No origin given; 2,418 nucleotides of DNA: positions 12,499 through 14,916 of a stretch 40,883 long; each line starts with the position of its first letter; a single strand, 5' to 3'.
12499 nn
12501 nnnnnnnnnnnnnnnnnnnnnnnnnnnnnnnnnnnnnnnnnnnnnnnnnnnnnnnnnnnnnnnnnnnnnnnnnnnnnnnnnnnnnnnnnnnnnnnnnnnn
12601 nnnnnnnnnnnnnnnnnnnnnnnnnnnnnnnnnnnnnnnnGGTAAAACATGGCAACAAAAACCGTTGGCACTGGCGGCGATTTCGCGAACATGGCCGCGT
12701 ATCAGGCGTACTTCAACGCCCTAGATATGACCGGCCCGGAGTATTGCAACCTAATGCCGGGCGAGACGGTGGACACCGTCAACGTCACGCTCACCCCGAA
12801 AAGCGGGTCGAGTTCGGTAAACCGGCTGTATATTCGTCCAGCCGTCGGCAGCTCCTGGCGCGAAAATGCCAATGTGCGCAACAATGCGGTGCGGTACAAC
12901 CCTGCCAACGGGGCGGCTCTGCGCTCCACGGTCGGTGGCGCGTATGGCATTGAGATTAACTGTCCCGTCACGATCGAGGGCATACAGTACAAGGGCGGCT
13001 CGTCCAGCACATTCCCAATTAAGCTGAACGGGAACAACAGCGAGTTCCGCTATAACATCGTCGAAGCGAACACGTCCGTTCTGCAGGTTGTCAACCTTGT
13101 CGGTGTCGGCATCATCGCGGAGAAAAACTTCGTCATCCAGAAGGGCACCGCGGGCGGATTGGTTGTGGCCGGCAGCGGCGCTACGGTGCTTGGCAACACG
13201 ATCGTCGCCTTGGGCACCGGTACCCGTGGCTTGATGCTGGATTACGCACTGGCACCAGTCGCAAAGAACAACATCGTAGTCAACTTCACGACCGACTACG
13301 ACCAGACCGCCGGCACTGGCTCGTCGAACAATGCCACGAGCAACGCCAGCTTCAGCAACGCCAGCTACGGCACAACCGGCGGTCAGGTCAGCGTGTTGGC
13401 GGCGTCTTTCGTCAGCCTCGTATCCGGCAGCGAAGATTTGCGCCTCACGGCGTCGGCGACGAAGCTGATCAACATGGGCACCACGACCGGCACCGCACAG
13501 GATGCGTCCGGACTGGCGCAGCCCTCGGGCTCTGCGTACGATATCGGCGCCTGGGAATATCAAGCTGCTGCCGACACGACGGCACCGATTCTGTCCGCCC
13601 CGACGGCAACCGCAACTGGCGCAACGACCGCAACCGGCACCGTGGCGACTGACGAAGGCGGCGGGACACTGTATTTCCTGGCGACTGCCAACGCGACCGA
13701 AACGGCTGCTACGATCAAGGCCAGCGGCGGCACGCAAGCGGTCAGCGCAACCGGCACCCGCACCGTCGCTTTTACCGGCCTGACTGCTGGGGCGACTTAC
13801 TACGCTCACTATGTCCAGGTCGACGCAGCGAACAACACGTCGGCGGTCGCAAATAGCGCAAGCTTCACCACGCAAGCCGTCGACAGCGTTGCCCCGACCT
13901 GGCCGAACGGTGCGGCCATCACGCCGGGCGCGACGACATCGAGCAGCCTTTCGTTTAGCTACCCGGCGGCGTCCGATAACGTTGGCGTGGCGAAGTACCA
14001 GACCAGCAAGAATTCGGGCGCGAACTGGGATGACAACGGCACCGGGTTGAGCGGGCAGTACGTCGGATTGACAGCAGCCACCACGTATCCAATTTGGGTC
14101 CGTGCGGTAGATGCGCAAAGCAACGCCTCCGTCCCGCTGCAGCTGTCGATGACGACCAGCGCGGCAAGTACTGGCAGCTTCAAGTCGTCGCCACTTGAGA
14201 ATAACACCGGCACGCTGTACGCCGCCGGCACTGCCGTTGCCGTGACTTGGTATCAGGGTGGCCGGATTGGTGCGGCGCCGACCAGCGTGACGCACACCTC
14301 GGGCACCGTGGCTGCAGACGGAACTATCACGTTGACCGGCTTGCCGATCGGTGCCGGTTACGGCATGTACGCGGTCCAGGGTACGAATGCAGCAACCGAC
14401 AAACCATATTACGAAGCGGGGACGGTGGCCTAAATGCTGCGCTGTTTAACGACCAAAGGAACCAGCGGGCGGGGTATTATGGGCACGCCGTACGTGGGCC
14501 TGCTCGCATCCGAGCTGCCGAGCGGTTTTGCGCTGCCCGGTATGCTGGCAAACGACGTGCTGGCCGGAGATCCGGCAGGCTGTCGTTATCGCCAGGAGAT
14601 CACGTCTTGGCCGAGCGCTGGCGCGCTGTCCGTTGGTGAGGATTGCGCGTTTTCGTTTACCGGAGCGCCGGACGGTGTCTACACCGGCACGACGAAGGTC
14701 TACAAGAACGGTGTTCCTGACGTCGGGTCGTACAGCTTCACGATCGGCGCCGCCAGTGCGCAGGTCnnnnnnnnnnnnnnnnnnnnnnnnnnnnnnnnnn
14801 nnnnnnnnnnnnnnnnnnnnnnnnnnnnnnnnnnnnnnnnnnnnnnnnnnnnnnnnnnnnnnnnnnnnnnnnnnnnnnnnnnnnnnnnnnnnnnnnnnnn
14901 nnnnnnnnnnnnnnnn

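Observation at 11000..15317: Five-gene carbohydrate-active/adhesin-like module is the first cargo of the late operon, upstream of terminase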

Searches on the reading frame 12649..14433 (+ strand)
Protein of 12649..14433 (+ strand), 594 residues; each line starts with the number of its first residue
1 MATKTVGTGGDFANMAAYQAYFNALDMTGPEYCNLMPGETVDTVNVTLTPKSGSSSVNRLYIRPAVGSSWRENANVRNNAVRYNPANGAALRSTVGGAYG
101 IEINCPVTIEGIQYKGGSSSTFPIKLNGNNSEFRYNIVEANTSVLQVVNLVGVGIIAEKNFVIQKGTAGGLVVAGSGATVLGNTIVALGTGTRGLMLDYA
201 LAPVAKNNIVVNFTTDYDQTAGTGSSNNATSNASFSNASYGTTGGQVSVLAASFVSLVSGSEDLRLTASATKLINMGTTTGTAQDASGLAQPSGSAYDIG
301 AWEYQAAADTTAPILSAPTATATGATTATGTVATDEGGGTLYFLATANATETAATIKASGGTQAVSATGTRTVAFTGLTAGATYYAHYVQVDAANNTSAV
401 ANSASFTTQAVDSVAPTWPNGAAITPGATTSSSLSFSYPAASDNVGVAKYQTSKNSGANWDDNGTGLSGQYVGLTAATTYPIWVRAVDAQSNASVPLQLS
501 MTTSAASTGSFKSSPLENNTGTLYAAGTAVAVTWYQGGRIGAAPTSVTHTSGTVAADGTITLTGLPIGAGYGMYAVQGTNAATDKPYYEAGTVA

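Call 4: search_protein_families(library=pfam, proteins=[window:12649-14433:+], max_evalue=0.1)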
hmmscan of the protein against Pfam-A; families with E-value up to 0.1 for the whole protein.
window:12649-14433:+ (594 aa): 1 family
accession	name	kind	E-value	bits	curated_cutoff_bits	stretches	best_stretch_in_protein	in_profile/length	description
PF00041.27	fn3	-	0.025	15.2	25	0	426-496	10-80/84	Fibronectin type III domain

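Call 5: search_protein_families(library=phrogs, proteins=[window:12649-14433:+], max_evalue=0.01)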
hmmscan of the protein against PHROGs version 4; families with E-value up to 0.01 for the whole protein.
window:12649-14433:+ (594 aa): 0 families

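Call 8: search_dna_similar(query=window:12649-14433:+, collection=phages, mode=protein, max_evalue=0.001, max_rows=25)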
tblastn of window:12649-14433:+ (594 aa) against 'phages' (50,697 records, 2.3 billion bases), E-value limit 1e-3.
No match.

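Call 10: find_homologous_proteins(query=window:12649-14433:+)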
Query window:12649-14433:+ (594 aa): 139 proteins with E <= 0.001 among 8000 candidates; the best 120 are listed.
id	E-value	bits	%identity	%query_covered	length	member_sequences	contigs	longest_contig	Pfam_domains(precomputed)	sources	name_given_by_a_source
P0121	0.0e+0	1242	100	100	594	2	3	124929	-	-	-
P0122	5.5e-128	446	66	35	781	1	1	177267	PF00041.28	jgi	jgi:hypothetical protein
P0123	2.1e-108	382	43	43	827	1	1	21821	PF00041.28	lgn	-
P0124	7.8e-106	373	43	99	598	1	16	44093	PF00041.28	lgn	-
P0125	1.9e-101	359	48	25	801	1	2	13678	-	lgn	-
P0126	7.8e-100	353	43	94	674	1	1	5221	-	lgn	-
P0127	1.7e-93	332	56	56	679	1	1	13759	-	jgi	jgi:hypothetical protein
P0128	1.9e-92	329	55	58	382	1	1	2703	-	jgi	jgi:hypothetical protein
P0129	8.8e-92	327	44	89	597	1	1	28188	-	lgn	-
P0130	1.4e-87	313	57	48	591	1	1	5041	PF00041.28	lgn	-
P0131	4.8e-86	308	42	89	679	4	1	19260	-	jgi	jgi:hypothetical protein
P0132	2.0e-81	292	41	89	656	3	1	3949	-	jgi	jgi:hypothetical protein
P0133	4.1e-77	278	65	39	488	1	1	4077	PF00041.28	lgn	-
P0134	1.0e-75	274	63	19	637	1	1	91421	-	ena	-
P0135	2.2e-75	273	56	18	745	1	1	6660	-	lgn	-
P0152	9.7e-61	224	33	73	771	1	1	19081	PF23148.2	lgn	-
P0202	3.9e-24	103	45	14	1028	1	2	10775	PF25059.2,PF25788.3,PF12245.15,PF23148.2,PF00041.28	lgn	-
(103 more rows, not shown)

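Call 46: search_protein_families(library=ncbifam, proteins=[window:12649-14433:+], max_evalue=1)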
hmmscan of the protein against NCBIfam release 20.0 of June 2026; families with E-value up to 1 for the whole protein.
window:12649-14433:+ (594 aa): 3 families
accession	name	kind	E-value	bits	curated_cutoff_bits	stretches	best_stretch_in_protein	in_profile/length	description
NF041518.1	choice_anch_Q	domain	5.8e-06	26.5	25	1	273-305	25-58/58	choice-of-anchor Q domain-containing protein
NF041611.1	exoglucan_CbhB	equivalog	1.6e-05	23.1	1950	1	407-583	697-873/997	exoglucanase CbhB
NF045522.1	MXAN_2561_fam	equivalog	0.0018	17.8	150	1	205-407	60-257/304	MXAN_2561 family MXYO-CTERM-anchored protein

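Call 53: predict_structure(alignment_id=A3)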
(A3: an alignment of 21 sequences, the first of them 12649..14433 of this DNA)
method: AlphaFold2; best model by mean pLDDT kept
length: 594 residues; sequences in the alignment: 21
mean_pLDDT: 89.5   pTM: 0.61
mean pLDDT of the five models: 89.5, 89.5, 88.9, 88.4, 87.6
residues with pLDDT >= 90: 361; 70-90: 206; 50-70: 25; < 50: 2
segments of 3 or more residues with pLDDT < 50: none
pLDDT, mean of each block of 10 residues (from residue 1): 92 97 95 97 93 90 95 91 96 86 95 82 88 95 87 93 92 87 94 85 85 90 87 81 71 94 93 86 82 70 81 96 95 94 97 96 95 96 97 94 94 86 92 94 90 95 94 92 94 94 86 83 83 82 85 88 87 76 76 82
secondary structure, 60 per line:
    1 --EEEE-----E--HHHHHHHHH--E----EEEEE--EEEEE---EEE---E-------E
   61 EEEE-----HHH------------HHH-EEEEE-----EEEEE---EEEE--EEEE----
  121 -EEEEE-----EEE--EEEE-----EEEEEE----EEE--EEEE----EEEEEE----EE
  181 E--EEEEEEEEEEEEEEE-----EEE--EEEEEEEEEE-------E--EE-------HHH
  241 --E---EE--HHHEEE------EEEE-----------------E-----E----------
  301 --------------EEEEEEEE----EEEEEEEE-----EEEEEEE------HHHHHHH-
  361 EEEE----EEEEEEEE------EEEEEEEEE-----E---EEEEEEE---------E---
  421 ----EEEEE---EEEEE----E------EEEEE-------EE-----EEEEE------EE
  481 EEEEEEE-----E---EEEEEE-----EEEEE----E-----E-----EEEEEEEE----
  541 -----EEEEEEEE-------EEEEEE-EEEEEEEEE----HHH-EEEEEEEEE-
elements in order: E3-6 H15-23 E31-35 E38-42 E46-48 E60-64 E89-93 E99-103 E107-110 E113-116 E122-126 E132-134 E137-140 E146-151 E156-158 E161-164 E169-174 E179-181 E184-198 E204-206 E209-218 E254-256 E263-266 E315-322 E327-334 E340-346 H353-359 E361-364 E369-376 E383-391 E401-407 E425-429 E433-437 E449-453 E468-472 E479-487 E497-502 E508-512 E529-536 E546-553 E561-566 E568-576 E585-593

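Call 56: fold_search(model_id=the predicted structure, library=pdb)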
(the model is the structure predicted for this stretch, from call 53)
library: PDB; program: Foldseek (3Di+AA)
matches with E <= 10: 1908; with E <= 0.001: 334
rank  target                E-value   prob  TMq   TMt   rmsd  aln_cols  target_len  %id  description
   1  6xay_A                1.0e-09  1.00  0.14  0.26  15.9       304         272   14  Structure of a fragment of human fibronectin containing the 10th, 11th and 12th type III domains (released 2021-06-09)
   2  7yq3_E                1.9e-09  1.00  0.14  0.11  20.2       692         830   11  human insulin receptor bound with A43 DNA aptamer and insulin (released 2022-11-09)
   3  6tpw                  3.2e-09  1.00  0.15  0.21  16.9       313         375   13  Crystal structures of FNIII domain one through four of the human leucocyte common antigen-related protein ( LAR) (released 2020-05-13)
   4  7sl2_A                3.7e-09  1.00  0.14  0.11  21.5       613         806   11  Full-length insulin receptor bound with site 2 binding deficient mutant insulin (A-L13R) -- asymmetric conformation (released 2022-03-30)
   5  7sti_A                4.0e-09  1.00  0.14  0.10  22.4       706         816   10  Full-length insulin receptor bound with unsaturated insulin WT (1 insulin bound) asymmetric conformation (released 2022-03-30)
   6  6xay_B                4.2e-09  1.00  0.14  0.27  15.7       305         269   14  Structure of a fragment of human fibronectin containing the 10th, 11th and 12th type III domains (released 2021-06-09)
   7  7tyk_A                4.2e-09  1.00  0.15  0.12  21.4       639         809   11  Cryo-EM Structure of insulin receptor-related receptor (IRR) in apo-state captured at pH 7. The 3D refinement was appl (released 2023-02-15)
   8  7sl4_A                7.4e-09  1.00  0.15  0.11  22.9       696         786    9  Full-length insulin receptor bound with site 2 binding deficient mutant insulin (B-L17R) -- asymmetric conformation (released 2022-03-30)
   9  8eyx_B                7.8e-09  1.00  0.15  0.12  20.5       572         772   11  Cryo-EM structure of 4 insulins bound full-length mouse IR mutant with physically decoupled alpha CTs (C684S/C685S/C68 (released 2022-11-09)
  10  7stk_A                9.0e-09  1.00  0.14  0.11  21.6       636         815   11  Full-length insulin receptor bound with unsaturated insulin WT (2 insulins bound) asymmetric conformation (Conformatio (released 2022-03-30)
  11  9ef1_A                9.0e-09  1.00  0.14  0.11  20.0       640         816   11  Cryo-EM structure of Drosophila melanogaster insulin receptor (dmIR) bound with one DILP1, asymmetric conformation (released 2025-10-01)
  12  7mqs_F                1.0e-08  1.00  0.15  0.11  21.7       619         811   11  The insulin receptor ectodomain in complex with three venom hybrid insulin molecules - asymmetric conformation (released 2022-03-16)
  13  8q6t_I                1.1e-08  1.00  0.17  0.11  15.7       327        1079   13  Helical reconstruction of the relaxed thick filament from FIB milled left ventricular mouse myofibrils (released 2023-11-01)
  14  8yyt_B                1.3e-08  1.00  0.14  0.11  21.1       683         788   11  Cryo-EM structure of the complex IR with four insulin (released 2025-04-09)
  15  8xjs_A                1.4e-08  1.00  0.15  0.12  19.5       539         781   12  Cryo-EM structure of human insulin receptor bound to 3 IGF-I (released 2024-12-25)
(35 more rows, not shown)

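Call 61: search_solved_structures(query=A3, max_evalue=0.1)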
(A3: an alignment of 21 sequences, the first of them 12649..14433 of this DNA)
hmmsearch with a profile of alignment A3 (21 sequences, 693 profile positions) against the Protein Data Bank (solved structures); distinct sequences matched with E-value up to 0.1: 15.
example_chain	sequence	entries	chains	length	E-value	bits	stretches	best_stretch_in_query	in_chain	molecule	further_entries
1k85_A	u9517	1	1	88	5e-11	44.9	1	430-513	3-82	CHITINASE A1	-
6bt9_A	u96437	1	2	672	5.3e-09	38.2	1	427-550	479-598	Chitinase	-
8pn5_A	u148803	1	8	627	2.6e-08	35.9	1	426-517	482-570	DUF3472 domain-containing protein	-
8pn3_A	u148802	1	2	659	2.8e-08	35.8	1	426-517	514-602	DUF3472 domain-containing protein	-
8pmu_A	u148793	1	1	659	2.8e-08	35.8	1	426-517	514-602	DUF3472 domain-containing protein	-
2h41_A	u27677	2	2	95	0.00027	22.7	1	437-518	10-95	Fibronectin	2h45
8q6t_I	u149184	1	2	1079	0.00028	22.6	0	444-515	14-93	Titin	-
2ha1_A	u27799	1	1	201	0.0032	19.1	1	412-518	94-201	Fibronectin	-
4u3h_A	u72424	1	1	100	0.03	15.9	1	462-507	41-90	FN3con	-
5e55_A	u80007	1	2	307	0.039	15.5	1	477-512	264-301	Contactin-6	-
2doc_A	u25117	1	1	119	0.043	15.4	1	438-507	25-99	Neural cell adhesion molecule 2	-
9d93_Sa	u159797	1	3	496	0.05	15.2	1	483-523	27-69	Tail wing base, gp30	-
3tes_A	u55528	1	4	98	0.077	14.6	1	438-519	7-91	Tencon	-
4m6a_A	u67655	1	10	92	0.082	14.5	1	438-518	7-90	Tencon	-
4m4p_A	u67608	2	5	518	0.084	14.4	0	482-517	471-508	Ephrin type-A receptor 4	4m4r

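Call 114: find_encoding_contigs(protein=P0152, flank=8000, max_places=1)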
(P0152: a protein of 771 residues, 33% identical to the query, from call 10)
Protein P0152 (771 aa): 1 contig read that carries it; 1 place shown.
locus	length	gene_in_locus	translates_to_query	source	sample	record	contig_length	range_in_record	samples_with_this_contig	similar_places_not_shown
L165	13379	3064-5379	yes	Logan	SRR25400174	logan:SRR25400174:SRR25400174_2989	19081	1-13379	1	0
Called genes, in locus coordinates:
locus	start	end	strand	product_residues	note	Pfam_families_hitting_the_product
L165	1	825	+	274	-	?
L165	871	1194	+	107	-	-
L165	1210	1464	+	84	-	-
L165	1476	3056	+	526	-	-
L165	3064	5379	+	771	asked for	PF23148:Gp77 (faint)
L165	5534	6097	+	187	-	-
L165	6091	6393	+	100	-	PF05521:Phage_HCP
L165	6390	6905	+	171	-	PF04883:HK97-gp10_like (weak)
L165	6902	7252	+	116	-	PF11367:Tail_completion_gp17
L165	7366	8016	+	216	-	PF08813:Phage_tail_3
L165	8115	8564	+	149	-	PF08748:Phage_TAC_4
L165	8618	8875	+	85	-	PF08809:DUF1799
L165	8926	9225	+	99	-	-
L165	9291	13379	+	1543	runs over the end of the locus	PF20155:TMP_3, PF13946:DUF4214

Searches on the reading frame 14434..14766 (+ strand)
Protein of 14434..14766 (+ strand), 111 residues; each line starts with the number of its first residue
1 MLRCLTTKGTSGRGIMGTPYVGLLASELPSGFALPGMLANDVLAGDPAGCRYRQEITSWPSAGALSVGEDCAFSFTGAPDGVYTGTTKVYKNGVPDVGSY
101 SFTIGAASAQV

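Call 81: search_protein_representatives(protein=window:14434-14766:+)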
Query: 111 residues. Proteins with E-value up to 0.001 (for the whole library): 448; up to 1e-10: 83; up to 1e-30: 3. The best 150 are listed.
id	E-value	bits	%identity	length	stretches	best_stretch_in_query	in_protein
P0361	8.9e-57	206.2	100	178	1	16-111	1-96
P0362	3.9e-37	142.9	67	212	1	1-108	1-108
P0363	3.6e-33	130.2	61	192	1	1-109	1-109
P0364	1.1e-30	122.1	60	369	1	1-108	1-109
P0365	1.1e-29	119.0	63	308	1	1-108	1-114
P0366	4.5e-29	117.0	59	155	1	1-106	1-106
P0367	7.4e-26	106.6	61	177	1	1-97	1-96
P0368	9.2e-26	106.3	58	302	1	1-111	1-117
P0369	1.6e-25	105.5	55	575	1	8-107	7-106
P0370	1.7e-25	105.4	58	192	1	2-106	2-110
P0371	2.3e-25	105.1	59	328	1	1-106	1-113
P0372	8.1e-24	100.1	56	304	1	1-111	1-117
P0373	8.2e-24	100.0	53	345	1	2-109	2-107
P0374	9.4e-24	99.9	57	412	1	1-95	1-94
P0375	4.7e-22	94.4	55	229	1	1-107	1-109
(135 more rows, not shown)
